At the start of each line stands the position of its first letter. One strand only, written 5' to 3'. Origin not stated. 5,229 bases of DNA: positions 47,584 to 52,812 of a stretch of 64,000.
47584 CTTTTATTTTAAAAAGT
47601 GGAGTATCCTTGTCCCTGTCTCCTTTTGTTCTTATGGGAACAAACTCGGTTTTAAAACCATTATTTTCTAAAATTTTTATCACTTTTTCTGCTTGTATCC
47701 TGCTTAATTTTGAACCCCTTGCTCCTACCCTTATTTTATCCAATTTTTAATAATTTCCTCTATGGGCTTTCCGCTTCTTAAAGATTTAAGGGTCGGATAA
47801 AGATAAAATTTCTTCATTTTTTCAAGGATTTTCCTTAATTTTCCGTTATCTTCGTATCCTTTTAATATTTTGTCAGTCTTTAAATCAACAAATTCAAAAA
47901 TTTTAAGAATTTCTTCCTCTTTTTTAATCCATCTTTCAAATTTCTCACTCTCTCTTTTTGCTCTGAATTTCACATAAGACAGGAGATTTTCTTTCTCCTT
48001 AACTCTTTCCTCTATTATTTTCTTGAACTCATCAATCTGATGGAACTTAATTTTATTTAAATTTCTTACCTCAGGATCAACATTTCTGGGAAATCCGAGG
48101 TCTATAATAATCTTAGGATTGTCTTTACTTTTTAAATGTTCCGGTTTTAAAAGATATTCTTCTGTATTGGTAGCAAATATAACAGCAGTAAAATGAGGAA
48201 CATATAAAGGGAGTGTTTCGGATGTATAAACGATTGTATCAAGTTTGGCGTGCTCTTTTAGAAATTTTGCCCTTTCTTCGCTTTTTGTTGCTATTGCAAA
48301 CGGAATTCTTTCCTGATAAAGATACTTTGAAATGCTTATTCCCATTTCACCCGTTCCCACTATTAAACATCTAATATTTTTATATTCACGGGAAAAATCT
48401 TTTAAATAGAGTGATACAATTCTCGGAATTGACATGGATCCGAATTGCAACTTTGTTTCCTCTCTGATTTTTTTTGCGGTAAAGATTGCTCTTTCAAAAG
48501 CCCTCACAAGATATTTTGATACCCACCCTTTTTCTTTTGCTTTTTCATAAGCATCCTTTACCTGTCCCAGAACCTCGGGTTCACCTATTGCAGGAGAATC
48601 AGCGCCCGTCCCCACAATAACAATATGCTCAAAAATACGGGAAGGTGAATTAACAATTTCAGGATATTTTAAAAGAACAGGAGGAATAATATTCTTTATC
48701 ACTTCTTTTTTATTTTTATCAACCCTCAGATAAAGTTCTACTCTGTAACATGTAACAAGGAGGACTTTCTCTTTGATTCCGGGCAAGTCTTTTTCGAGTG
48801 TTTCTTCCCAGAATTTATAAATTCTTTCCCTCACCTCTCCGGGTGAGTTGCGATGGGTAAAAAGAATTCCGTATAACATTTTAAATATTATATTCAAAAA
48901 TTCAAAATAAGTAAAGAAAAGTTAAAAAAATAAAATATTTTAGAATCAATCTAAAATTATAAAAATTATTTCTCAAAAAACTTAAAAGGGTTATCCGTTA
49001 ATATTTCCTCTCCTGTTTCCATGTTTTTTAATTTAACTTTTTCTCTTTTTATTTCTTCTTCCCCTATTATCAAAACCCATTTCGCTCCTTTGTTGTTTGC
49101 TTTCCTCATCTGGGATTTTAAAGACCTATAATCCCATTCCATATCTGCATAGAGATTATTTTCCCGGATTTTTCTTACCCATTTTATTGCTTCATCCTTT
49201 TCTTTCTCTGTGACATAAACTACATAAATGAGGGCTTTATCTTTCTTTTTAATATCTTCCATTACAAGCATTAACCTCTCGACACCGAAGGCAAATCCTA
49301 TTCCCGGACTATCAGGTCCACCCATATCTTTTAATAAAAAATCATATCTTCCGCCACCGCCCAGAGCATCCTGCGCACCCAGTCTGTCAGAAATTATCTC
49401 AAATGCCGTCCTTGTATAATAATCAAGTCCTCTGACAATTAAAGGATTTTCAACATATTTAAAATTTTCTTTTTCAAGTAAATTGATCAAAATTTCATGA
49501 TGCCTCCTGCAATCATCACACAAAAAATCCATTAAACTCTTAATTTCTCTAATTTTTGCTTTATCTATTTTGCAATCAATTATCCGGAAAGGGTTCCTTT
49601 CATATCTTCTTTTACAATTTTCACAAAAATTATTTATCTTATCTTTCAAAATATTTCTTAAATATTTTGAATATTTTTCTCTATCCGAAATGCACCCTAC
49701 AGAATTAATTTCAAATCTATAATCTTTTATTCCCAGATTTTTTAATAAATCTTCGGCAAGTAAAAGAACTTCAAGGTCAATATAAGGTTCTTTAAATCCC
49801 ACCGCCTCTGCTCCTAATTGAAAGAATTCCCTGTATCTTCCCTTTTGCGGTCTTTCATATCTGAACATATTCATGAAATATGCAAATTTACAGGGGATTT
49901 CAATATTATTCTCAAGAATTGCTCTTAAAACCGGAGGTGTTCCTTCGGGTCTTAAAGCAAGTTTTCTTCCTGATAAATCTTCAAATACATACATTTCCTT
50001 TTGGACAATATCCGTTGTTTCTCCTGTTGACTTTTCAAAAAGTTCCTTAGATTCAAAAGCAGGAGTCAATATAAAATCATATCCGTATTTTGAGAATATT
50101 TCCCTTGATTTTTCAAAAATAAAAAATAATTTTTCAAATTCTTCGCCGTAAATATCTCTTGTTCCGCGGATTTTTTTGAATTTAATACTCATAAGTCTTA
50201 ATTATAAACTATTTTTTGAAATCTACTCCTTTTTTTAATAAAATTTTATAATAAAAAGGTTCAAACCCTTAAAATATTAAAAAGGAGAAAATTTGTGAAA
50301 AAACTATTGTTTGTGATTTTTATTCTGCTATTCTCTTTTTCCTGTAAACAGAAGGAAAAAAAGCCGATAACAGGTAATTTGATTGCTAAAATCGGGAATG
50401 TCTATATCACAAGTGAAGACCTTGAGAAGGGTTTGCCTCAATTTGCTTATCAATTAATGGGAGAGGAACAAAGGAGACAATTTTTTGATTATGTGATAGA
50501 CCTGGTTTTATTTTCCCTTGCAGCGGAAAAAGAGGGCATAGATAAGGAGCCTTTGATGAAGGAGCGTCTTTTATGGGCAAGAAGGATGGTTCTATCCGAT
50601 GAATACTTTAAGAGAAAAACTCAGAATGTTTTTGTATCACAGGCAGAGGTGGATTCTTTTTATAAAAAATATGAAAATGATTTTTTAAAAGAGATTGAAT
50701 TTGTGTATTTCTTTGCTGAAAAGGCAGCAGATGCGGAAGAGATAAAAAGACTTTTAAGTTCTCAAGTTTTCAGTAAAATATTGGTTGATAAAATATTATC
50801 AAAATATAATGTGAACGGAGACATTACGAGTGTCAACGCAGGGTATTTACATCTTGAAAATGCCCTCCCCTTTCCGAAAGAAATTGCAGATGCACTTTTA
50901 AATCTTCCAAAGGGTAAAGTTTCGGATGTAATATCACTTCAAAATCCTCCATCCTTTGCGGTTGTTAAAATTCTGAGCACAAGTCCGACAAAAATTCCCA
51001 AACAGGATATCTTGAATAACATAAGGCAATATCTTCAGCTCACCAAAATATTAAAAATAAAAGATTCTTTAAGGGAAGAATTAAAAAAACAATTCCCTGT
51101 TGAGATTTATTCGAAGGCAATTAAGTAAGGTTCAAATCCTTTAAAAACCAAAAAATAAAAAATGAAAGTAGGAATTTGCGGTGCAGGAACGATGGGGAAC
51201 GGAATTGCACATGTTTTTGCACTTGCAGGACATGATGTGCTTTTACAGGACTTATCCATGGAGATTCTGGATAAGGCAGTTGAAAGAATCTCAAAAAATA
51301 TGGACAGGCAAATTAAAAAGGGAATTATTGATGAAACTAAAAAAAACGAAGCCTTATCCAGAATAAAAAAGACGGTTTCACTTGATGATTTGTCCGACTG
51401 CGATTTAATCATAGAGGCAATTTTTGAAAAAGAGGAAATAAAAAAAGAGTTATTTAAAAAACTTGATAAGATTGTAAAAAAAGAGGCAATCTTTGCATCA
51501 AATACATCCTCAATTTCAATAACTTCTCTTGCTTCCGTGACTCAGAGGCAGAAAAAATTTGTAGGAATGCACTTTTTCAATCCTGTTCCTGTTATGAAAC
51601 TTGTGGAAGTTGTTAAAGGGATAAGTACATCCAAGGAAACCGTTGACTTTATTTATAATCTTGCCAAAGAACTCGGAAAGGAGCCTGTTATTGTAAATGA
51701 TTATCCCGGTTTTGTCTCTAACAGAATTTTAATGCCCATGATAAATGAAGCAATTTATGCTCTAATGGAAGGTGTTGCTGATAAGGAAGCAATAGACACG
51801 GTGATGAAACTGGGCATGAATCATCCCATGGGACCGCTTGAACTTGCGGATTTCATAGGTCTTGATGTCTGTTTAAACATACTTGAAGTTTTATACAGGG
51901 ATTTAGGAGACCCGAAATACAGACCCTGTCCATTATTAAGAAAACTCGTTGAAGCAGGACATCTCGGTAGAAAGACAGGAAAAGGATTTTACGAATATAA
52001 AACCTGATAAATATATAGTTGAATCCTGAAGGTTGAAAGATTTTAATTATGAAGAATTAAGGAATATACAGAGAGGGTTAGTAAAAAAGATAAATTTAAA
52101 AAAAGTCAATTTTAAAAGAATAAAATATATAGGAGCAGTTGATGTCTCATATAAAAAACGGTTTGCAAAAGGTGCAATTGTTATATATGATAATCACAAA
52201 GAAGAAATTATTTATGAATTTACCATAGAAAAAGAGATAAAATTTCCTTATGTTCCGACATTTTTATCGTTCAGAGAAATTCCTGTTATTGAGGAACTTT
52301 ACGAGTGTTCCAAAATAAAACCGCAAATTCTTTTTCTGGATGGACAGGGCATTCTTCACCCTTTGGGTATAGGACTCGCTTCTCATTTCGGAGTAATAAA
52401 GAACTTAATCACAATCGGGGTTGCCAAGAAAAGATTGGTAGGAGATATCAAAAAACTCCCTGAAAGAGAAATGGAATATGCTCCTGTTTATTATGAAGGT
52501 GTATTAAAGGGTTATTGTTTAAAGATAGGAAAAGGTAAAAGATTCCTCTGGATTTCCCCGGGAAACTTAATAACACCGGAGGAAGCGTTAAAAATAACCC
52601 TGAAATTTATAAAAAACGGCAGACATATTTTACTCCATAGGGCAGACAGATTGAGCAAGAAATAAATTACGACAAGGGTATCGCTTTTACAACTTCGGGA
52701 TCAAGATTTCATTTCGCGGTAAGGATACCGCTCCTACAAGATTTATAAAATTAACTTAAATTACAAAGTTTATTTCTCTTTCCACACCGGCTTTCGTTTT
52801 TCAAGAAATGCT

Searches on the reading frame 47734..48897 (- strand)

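Call 64: search_protein_families(library=pfam, proteins=[window:47734-48897:-], max_evalue=0.00001)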
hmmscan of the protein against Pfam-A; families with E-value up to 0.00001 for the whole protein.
window:47734-48897:- (388 aa): 2 families
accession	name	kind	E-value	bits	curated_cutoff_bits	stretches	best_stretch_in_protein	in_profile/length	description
PF05201.20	GlutR_N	-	5.2e-25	88.4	27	1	13-148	3-151/151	Glutamyl-tRNAGlu reductase, N-terminal domain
PF01488.26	Shikimate_DH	-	1.1e-20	74.6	24.3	1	169-294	8-138/138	Shikimate / quinate 5-dehydrogenase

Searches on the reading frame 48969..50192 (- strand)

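Call 64: search_protein_families(library=pfam, proteins=[window:48969-50192:-], max_evalue=0.00001)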
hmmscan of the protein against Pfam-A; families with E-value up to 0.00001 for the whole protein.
window:48969-50192:- (408 aa): 3 families
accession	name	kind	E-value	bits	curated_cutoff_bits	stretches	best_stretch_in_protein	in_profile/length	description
PF13393.11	tRNA-synt_His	-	1.9e-39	136.2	25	1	10-307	1-308/308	Histidyl-tRNA synthetase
PF00587.30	tRNA-synt_2b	-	2.2e-12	47.8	29.3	1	68-310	1-174/179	tRNA synthetase class II core domain (G, H, P, S and T)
PF03129.25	HGTP_anticodon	-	3e-11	43.7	21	1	322-396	2-79/94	Anticodon binding domain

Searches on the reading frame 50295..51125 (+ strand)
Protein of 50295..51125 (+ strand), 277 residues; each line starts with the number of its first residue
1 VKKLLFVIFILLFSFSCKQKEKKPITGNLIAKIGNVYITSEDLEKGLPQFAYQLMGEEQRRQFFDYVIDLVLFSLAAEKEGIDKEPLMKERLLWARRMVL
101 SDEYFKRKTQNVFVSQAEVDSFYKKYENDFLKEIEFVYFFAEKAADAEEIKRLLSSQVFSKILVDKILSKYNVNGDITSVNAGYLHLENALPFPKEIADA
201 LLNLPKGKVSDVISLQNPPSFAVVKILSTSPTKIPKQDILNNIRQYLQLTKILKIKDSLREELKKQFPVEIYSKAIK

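Call 64: search_protein_families(library=pfam, proteins=[window:50295-51125:+], max_evalue=0.00001)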
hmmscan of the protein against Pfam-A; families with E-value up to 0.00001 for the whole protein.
window:50295-51125:+ (277 aa): 1 family
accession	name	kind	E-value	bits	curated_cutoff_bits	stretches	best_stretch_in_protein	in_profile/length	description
PF13145.12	Rotamase_2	-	2.3e-09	38.5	27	1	114-235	1-114/121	PPIC-type PPIASE domain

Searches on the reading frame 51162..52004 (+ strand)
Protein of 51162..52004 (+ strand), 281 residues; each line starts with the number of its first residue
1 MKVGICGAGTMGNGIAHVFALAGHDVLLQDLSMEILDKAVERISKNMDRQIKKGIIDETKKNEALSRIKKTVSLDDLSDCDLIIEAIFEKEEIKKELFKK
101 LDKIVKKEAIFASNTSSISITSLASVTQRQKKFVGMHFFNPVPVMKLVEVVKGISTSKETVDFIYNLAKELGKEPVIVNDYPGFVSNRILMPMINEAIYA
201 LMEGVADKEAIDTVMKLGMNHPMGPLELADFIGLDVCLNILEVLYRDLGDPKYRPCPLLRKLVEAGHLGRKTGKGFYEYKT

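Call 64: search_protein_families(library=pfam, proteins=[window:51162-52004:+], max_evalue=0.00001)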
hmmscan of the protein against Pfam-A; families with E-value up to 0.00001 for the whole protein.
window:51162-52004:+ (281 aa): 2 families
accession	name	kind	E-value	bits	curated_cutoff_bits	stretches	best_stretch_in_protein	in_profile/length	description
PF02737.24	3HCDH_N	-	6.8e-68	228.6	22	1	2-180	1-179/180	3-hydroxyacyl-CoA dehydrogenase, NAD binding domain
PF00725.27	3HCDH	-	3.7e-39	133.6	22.1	1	183-279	1-97/97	3-hydroxyacyl-CoA dehydrogenase, C-terminal domain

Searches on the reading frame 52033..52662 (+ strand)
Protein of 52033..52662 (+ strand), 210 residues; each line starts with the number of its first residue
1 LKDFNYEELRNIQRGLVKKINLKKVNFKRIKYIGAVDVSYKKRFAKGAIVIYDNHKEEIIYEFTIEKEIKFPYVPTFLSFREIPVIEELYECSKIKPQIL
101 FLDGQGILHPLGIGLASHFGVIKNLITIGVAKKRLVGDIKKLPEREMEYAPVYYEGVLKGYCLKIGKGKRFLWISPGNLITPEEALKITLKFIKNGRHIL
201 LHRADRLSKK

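Call 64: search_protein_families(library=pfam, proteins=[window:52033-52662:+], max_evalue=0.00001)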
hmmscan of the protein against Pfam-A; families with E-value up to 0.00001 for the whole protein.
window:52033-52662:+ (210 aa): 1 family
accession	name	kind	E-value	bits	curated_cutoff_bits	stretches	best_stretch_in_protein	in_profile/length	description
PF04493.20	Endonuclease_5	-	1.4e-50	172.1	23.4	1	16-197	3-188/198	Endonuclease V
